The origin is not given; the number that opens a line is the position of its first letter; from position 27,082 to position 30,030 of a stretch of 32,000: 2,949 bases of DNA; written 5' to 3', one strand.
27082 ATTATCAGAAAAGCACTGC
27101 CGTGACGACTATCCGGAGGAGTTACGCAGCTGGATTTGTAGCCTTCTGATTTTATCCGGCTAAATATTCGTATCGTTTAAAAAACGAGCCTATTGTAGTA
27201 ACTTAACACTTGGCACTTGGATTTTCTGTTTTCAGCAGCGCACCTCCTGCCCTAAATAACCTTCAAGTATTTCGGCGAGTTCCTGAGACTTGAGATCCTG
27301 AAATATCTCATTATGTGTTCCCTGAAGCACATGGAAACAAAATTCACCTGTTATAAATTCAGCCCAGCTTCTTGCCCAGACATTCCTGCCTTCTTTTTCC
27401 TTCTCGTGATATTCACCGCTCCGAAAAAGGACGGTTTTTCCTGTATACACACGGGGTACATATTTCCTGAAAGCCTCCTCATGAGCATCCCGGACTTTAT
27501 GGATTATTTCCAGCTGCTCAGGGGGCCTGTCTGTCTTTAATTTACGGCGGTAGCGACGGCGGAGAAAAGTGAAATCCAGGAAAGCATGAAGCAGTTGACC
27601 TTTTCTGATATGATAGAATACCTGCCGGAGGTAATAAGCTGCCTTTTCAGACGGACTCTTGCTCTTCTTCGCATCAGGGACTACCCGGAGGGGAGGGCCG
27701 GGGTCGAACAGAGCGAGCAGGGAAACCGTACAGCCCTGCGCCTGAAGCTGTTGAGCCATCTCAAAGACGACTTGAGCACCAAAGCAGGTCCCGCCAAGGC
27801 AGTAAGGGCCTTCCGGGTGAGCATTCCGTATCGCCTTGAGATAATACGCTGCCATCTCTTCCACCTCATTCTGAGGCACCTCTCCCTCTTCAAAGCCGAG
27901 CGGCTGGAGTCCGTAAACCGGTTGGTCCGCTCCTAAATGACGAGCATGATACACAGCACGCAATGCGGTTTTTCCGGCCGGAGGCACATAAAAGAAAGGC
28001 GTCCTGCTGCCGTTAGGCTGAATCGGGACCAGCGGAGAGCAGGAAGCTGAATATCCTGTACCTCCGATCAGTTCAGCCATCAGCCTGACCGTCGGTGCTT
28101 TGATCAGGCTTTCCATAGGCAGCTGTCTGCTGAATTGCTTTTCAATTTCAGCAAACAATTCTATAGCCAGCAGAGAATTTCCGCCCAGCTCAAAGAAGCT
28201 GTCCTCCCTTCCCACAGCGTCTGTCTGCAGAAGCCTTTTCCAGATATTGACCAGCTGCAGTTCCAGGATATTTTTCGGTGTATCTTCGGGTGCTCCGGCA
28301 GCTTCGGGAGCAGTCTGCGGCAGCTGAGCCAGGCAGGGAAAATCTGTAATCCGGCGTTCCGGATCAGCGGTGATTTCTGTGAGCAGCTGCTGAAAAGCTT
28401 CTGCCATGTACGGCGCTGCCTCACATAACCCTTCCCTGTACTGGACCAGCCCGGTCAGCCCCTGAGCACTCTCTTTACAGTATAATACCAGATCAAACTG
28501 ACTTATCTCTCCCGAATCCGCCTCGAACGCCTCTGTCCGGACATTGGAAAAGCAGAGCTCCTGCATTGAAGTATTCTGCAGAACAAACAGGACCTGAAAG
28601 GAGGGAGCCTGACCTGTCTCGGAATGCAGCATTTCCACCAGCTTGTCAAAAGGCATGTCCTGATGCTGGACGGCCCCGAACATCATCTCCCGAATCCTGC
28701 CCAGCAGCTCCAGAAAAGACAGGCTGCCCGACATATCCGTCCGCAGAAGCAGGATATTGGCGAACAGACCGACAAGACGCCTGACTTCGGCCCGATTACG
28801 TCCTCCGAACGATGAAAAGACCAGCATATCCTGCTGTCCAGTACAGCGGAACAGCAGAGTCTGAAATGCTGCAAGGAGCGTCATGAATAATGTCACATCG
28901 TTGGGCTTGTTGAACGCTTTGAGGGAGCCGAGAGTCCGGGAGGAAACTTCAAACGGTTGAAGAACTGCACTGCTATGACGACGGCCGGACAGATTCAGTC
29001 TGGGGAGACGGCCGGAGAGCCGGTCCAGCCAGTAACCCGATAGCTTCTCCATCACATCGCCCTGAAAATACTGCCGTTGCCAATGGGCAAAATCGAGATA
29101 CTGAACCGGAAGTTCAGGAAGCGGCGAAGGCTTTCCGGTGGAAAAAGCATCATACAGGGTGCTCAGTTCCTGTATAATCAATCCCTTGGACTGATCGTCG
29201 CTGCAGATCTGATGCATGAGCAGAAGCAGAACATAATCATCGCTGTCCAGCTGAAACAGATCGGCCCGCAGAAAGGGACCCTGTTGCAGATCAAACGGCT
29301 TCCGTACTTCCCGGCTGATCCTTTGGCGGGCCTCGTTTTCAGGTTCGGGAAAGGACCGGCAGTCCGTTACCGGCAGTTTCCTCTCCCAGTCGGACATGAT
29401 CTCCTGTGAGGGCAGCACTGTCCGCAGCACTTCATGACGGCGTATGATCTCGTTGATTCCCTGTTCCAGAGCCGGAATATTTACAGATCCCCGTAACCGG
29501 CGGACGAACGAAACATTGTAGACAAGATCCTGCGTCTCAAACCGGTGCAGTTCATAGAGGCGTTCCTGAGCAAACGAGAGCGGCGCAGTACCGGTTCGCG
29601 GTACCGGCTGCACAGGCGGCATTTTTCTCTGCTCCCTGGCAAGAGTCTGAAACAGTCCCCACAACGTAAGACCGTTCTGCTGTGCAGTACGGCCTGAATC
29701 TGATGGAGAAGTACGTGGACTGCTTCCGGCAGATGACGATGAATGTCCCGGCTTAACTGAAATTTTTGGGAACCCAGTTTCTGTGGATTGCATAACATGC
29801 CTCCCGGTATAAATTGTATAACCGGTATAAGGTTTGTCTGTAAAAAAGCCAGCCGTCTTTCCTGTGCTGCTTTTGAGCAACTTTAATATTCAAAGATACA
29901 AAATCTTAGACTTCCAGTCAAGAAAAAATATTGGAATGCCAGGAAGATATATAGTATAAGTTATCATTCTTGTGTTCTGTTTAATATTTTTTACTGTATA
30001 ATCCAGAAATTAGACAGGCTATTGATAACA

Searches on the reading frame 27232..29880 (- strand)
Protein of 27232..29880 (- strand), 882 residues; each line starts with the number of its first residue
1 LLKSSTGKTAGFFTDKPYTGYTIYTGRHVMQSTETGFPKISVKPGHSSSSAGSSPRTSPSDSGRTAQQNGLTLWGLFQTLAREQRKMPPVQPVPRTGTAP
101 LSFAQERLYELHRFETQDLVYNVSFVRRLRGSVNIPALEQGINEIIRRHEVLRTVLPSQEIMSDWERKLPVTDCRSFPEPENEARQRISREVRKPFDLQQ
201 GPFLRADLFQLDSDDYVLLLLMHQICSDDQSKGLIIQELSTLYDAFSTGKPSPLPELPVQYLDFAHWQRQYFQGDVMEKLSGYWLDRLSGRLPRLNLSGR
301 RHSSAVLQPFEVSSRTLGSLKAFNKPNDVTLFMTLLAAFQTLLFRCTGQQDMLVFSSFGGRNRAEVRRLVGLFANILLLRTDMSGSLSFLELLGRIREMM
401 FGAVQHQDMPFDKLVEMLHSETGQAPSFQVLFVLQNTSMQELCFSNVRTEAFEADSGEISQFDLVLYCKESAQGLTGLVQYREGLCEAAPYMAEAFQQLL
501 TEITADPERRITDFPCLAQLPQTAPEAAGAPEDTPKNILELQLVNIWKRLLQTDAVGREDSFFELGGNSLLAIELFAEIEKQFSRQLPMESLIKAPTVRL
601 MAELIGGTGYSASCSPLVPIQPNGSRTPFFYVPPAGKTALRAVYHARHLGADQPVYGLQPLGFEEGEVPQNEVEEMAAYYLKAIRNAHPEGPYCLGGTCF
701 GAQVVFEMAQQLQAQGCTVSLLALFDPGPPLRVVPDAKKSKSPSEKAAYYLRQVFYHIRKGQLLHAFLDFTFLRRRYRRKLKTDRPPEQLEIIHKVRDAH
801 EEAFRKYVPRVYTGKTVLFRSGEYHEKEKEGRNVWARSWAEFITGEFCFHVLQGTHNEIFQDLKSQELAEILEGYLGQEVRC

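Call 54: search_protein_families(library=pfam, proteins=[window:27232-29880:-], max_evalue=0.001)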
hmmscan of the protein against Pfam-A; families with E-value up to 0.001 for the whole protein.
window:27232-29880:- (882 aa): 3 families
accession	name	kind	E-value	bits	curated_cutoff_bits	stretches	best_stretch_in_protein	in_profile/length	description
PF00668.25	Condensation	-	8.7e-75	252.6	30.6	1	97-514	3-444/456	Condensation domain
PF00975.26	Thioesterase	-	5.4e-25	89.4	26.4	1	630-873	4-223/226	Thioesterase domain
PF00550.31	PP-binding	-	2.7e-14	53.6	20.8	1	542-605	2-67/67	Phosphopantetheine attachment site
